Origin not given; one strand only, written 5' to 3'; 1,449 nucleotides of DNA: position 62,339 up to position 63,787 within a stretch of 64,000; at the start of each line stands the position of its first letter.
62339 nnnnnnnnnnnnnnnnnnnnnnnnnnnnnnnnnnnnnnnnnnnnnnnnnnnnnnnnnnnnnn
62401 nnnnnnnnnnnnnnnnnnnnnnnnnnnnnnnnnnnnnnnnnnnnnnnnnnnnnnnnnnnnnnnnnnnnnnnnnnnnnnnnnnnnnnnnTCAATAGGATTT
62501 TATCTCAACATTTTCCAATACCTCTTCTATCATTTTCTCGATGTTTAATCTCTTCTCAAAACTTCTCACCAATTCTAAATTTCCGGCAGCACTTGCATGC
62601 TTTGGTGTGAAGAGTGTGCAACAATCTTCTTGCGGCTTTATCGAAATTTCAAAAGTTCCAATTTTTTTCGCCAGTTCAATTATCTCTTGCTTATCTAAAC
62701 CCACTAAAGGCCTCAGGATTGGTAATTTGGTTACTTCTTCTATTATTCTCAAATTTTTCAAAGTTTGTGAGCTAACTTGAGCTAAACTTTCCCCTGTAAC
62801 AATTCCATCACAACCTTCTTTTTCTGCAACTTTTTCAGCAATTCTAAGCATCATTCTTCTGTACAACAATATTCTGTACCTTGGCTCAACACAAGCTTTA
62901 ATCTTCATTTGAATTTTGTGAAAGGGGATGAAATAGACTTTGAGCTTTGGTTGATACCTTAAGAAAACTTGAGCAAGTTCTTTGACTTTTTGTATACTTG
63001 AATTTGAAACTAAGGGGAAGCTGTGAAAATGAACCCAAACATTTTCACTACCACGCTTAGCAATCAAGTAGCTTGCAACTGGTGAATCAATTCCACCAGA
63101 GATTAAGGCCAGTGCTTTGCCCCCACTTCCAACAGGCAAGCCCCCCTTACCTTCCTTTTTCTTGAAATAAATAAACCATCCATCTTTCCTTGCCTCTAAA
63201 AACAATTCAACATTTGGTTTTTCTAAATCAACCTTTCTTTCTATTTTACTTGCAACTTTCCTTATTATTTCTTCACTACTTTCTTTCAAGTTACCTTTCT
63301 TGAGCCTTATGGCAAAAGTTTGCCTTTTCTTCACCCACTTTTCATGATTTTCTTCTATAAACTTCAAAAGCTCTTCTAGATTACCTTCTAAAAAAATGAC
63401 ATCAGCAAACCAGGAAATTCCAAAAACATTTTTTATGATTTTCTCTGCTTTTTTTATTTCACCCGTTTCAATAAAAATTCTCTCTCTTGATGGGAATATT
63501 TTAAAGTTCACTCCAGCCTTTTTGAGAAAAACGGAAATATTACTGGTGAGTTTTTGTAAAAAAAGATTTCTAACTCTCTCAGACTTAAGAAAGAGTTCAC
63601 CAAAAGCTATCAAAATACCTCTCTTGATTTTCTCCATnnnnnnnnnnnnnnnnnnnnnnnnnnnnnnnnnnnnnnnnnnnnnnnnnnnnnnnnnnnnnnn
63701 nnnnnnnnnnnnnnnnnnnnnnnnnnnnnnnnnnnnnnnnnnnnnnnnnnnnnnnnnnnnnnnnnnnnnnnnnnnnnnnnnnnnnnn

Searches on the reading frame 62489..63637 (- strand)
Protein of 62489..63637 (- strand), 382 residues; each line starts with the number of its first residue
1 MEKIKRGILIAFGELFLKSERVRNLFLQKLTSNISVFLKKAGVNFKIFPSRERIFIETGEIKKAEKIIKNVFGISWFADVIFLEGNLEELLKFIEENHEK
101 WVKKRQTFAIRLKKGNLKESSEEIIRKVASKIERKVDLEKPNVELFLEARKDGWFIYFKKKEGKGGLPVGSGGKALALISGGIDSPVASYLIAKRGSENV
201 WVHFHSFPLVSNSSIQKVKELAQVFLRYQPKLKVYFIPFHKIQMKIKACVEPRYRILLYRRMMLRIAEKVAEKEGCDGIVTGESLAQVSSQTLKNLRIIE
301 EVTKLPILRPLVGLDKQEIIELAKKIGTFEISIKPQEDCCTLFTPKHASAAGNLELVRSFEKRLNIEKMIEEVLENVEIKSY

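Call 7: find_encoding_contigs(protein=window:62489-63637:-, flank=3000, max_places=10)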
Protein window:62489-63637:- (382 aa): 4 contigs read that carry it; 3 places shown.
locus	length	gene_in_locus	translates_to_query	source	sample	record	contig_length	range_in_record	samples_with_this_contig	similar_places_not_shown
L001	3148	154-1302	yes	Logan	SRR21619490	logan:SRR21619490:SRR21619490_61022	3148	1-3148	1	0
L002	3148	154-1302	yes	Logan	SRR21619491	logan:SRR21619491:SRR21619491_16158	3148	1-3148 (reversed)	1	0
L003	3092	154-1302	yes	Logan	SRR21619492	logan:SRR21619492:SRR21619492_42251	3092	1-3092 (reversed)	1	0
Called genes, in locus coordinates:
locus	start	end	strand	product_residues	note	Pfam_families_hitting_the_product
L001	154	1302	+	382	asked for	PF22025:ThiI_fer, PF02926:THUMP (weak), PF02568:ThiI, PF06508:QueC (faint)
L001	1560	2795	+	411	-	PF08241:Methyltransf_11 (weak)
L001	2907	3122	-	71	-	-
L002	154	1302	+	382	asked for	PF22025:ThiI_fer, PF02926:THUMP (weak), PF02568:ThiI, PF06508:QueC (faint)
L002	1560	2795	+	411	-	PF08241:Methyltransf_11 (weak)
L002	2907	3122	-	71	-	-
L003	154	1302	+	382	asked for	PF22025:ThiI_fer, PF02926:THUMP (weak), PF02568:ThiI, PF06508:QueC (faint)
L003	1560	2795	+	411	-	PF08241:Methyltransf_11 (weak)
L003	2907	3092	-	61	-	?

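Call 50: find_homologous_proteins(query=window:62489-63637:-, max_evalue=1e-40)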
Query window:62489-63637:- (382 aa): 7922 proteins with E <= 1e-40 among 8000 candidates; the best 120 are listed.
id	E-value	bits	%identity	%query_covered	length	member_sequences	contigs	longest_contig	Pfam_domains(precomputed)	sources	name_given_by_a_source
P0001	3.9e-242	821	100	100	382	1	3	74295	PF06508.20,PF02926.23,PF02568.21,PF22025.2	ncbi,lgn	ncbi:MAG: tRNA uracil 4-sulfurtransferase ThiI [Candidatus Aenigmatarchaeota archaeon]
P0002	9.4e-205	698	83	99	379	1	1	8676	PF06508.20,PF02926.23,PF02568.21,PF22025.2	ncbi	ncbi:MAG: tRNA uracil 4-sulfurtransferase ThiI [Candidatus Aenigmatarchaeota archaeon]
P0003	2.0e-204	697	83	99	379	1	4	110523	PF06508.20,PF02926.23,PF02568.21,PF22025.2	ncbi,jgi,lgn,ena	ncbi:MAG: tRNA uracil 4-sulfurtransferase ThiI [Candidatus Aenigmatarchaeota archaeon]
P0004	5.8e-200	682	80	99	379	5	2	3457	PF06508.20,PF02926.23,PF02568.21,PF22025.2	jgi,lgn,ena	-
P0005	5.3e-196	669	80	99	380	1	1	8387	PF06508.20,PF02568.21,PF22025.2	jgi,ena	jgi:thiamine biosynthesis protein ThiI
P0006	4.3e-195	666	80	99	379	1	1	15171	PF06508.20,PF02926.23,PF02568.21,PF22025.2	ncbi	ncbi:MAG: tRNA uracil 4-sulfurtransferase ThiI [Candidatus Aenigmatarchaeota archaeon]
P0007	1.0e-194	665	78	99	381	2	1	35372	PF06508.20,PF02568.21,PF22025.2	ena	-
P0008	2.1e-194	664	79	99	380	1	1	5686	PF06508.20,PF02926.23,PF02568.21,PF22025.2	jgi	jgi:thiamine biosynthesis protein ThiI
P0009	4.3e-194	663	78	99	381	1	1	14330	PF06508.20,PF02568.21,PF22025.2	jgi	jgi:thiamine biosynthesis protein ThiI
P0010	2.4e-192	657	79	99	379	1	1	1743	PF06508.20,PF02568.21,PF22025.2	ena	-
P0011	5.3e-192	656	79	99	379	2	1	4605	PF06508.20,PF02568.21,PF22025.2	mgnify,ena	mgnify:CR=1 FL=1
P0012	4.3e-191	653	77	99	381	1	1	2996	PF06508.20,PF02568.21,PF22025.2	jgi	jgi:thiamine biosynthesis protein ThiI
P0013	4.2e-190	650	77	99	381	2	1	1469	PF06508.20,PF02568.21,PF22025.2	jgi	jgi:thiamine biosynthesis protein ThiI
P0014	6.6e-190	649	77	96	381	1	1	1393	PF06508.20,PF02568.21,PF22025.2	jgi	jgi:thiamine biosynthesis protein ThiI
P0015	1.1e-189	649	75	99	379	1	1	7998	PF06508.20,PF02926.23,PF02568.21,PF22025.2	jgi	jgi:thiamine biosynthesis protein ThiI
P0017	3.0e-189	647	76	99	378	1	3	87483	PF06508.20,PF02926.23,PF02568.21,PF22025.2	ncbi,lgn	ncbi:MAG: tRNA uracil 4-sulfurtransferase ThiI [Candidatus Aenigmatarchaeota archaeon]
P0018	4.1e-189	647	77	98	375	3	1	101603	PF06508.20,PF02926.23,PF02568.21,PF22025.2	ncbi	ncbi:MAG: tRNA uracil 4-sulfurtransferase ThiI [Candidatus Aenigmatarchaeota archaeon]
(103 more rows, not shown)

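Call 51: find_encoding_contigs(protein=P0003, flank=3000, max_places=2)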
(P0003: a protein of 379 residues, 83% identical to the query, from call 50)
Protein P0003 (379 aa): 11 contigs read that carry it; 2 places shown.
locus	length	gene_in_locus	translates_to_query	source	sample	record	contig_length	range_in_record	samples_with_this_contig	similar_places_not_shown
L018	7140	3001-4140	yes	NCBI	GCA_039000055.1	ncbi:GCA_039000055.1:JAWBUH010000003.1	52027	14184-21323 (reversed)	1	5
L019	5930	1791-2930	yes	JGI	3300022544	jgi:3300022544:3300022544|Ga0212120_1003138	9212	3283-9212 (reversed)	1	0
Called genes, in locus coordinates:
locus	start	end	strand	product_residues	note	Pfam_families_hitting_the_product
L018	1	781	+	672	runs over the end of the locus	PF03030:H_PPase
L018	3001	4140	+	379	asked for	PF22025:ThiI_fer, PF02926:THUMP (weak), PF02568:ThiI, PF06508:QueC (faint)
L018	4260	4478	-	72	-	-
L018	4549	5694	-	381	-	PF00413:Peptidase_M10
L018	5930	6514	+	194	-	PF13207:AAA_17, PF13238:AAA_18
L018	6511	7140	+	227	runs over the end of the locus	PF00406:ADK, PF13207:AAA_17, PF13238:AAA_18, PF13671:AAA_33 (weak), PF05191:ADK_lid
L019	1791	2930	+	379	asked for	PF22025:ThiI_fer, PF02926:THUMP (weak), PF02568:ThiI, PF06508:QueC (faint)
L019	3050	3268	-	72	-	-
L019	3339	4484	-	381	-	PF00413:Peptidase_M10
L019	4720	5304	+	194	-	PF13207:AAA_17, PF13238:AAA_18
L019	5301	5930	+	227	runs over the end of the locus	PF00406:ADK, PF13207:AAA_17, PF13238:AAA_18, PF13671:AAA_33 (weak), PF05191:ADK_lid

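Call 52: find_encoding_contigs(protein=P0002, flank=3000, max_places=2)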
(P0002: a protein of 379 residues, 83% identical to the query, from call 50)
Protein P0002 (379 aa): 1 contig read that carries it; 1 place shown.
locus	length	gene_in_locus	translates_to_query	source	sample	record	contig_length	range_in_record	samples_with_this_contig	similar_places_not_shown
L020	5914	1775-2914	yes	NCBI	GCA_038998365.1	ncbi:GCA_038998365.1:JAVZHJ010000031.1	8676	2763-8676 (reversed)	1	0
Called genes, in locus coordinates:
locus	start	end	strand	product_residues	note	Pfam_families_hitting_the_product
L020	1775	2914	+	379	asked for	PF22025:ThiI_fer, PF02926:THUMP (faint), PF02568:ThiI, PF06508:QueC (faint)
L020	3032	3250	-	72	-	-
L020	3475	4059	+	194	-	PF13207:AAA_17, PF13238:AAA_18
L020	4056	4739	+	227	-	PF00406:ADK, PF13207:AAA_17, PF13238:AAA_18 (weak), PF13671:AAA_33 (weak), PF05191:ADK_lid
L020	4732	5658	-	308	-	PF01916:DS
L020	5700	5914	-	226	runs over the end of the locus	PF00702:Hydrolase, PF12710:HAD (weak), PF13419:HAD_2, PF13242:Hydrolase_like (weak)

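Call 53: find_encoding_contigs(protein=P0006, flank=3000, max_places=2)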
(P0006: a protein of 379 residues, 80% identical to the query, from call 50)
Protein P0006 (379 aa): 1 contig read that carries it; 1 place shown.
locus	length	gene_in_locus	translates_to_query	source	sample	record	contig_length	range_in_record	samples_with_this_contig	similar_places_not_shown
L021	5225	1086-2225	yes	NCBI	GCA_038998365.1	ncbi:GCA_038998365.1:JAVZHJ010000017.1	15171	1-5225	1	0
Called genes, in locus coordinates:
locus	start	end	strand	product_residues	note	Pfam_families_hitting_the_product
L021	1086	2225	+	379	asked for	PF22025:ThiI_fer, PF02926:THUMP (faint), PF02568:ThiI, PF06508:QueC (faint)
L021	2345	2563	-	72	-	-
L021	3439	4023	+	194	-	PF13207:AAA_17, PF13238:AAA_18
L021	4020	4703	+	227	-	PF00406:ADK, PF13207:AAA_17, PF13238:AAA_18, PF05191:ADK_lid (weak)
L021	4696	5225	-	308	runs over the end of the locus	PF01916:DS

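Call 54: find_encoding_contigs(protein=P0007, flank=3000, max_places=2)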
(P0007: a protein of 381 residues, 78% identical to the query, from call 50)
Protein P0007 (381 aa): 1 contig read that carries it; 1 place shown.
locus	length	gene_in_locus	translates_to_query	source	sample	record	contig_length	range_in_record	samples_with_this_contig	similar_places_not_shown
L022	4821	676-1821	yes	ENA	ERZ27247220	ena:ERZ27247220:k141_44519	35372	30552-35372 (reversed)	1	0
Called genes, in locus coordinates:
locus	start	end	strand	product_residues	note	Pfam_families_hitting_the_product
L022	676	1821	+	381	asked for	PF22025:ThiI_fer, PF02568:ThiI, PF06508:QueC (faint)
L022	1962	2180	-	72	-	-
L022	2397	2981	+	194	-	PF13207:AAA_17, PF13238:AAA_18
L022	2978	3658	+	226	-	PF00406:ADK, PF13207:AAA_17, PF13238:AAA_18, PF13671:AAA_33 (weak), PF05191:ADK_lid (weak)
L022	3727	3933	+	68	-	-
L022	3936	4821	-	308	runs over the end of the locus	PF01916:DS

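Call 57: find_encoding_contigs(protein=P0017, flank=2500, max_places=1)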
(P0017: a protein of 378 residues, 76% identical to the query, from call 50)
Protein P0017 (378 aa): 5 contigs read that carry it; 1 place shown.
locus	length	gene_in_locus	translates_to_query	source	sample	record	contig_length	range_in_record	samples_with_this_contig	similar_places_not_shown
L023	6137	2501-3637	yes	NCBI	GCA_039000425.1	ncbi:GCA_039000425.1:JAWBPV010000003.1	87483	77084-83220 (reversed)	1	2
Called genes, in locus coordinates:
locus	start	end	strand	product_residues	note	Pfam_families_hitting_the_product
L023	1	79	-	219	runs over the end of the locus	-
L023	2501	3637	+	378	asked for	PF22025:ThiI_fer, PF06508:QueC (faint), PF02926:THUMP (weak), PF02568:ThiI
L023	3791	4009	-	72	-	-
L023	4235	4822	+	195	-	PF13207:AAA_17, PF13238:AAA_18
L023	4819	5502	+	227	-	PF00406:ADK, PF13207:AAA_17, PF13238:AAA_18, PF13671:AAA_33 (faint), PF05191:ADK_lid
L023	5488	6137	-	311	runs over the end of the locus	PF01916:DS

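Call 58: find_encoding_contigs(protein=P0018, flank=2500, max_places=1)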
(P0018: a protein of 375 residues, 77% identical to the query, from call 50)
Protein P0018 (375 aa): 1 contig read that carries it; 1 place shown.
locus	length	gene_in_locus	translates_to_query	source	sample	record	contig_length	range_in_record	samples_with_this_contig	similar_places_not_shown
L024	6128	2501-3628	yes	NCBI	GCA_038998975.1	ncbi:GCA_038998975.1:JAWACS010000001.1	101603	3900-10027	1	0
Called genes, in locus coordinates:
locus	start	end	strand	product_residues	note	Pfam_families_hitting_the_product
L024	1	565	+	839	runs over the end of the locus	PF02463:SMC_N, PF13175:AAA_15, PF13476:AAA_23, PF06470:SMC_hinge, PF13304:AAA_21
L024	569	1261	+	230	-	PF02616:SMC_ScpA (weak)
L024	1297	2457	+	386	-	PF00155:Aminotran_1_2, PF00266:Aminotran_5, PF01041:DegT_DnrJ_EryC1, PF01212:Beta_elim_lyase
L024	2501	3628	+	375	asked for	PF22025:ThiI_fer, PF02926:THUMP (weak), PF02568:ThiI, PF06508:QueC (faint)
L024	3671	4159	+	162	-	PF04079:SMC_ScpB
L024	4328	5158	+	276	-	PF03477:ATP-cone (weak), PF02021:UPF0102 (weak), PF04471:Mrr_cat, PF22357:AF1548-like_C (weak)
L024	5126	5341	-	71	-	-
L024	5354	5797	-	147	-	-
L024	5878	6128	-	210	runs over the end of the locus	PF22175:Ogg-HhH (weak), PF00730:HhH-GPD, PF00633:HHH (weak)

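Call 59: find_encoding_contigs(protein=P0005, flank=2500, max_places=1)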
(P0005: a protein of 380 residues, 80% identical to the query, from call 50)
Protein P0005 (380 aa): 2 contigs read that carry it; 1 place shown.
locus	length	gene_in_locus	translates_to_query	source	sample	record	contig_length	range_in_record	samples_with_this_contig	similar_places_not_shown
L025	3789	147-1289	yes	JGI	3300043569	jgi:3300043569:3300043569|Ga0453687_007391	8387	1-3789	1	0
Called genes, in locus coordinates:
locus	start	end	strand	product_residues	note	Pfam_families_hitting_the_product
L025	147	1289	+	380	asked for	PF22025:ThiI_fer, PF02568:ThiI, PF06508:QueC (faint)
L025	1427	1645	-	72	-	-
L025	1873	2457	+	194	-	PF13207:AAA_17, PF13238:AAA_18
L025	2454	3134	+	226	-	PF00406:ADK, PF13207:AAA_17, PF13238:AAA_18, PF13671:AAA_33 (weak), PF05191:ADK_lid (weak)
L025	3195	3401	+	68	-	-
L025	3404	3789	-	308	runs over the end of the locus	PF01916:DS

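Call 60: find_encoding_contigs(protein=P0009, flank=2500, max_places=1)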
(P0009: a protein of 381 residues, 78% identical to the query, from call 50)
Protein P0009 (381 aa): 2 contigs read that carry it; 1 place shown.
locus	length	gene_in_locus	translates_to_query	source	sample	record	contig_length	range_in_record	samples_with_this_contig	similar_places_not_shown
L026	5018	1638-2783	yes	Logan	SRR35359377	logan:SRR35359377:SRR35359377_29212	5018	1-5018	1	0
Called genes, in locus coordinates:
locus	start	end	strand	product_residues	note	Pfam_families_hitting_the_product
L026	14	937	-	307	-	PF14527:LAGLIDADG_WhiA (faint), PF14528:LAGLIDADG_3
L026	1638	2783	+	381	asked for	PF22025:ThiI_fer, PF02568:ThiI, PF06508:QueC (faint)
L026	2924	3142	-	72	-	-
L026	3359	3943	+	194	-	PF13207:AAA_17, PF13238:AAA_18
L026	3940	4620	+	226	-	PF00406:ADK, PF13207:AAA_17, PF13238:AAA_18, PF13671:AAA_33 (weak), PF05191:ADK_lid (weak)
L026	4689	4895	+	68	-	-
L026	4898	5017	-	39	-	?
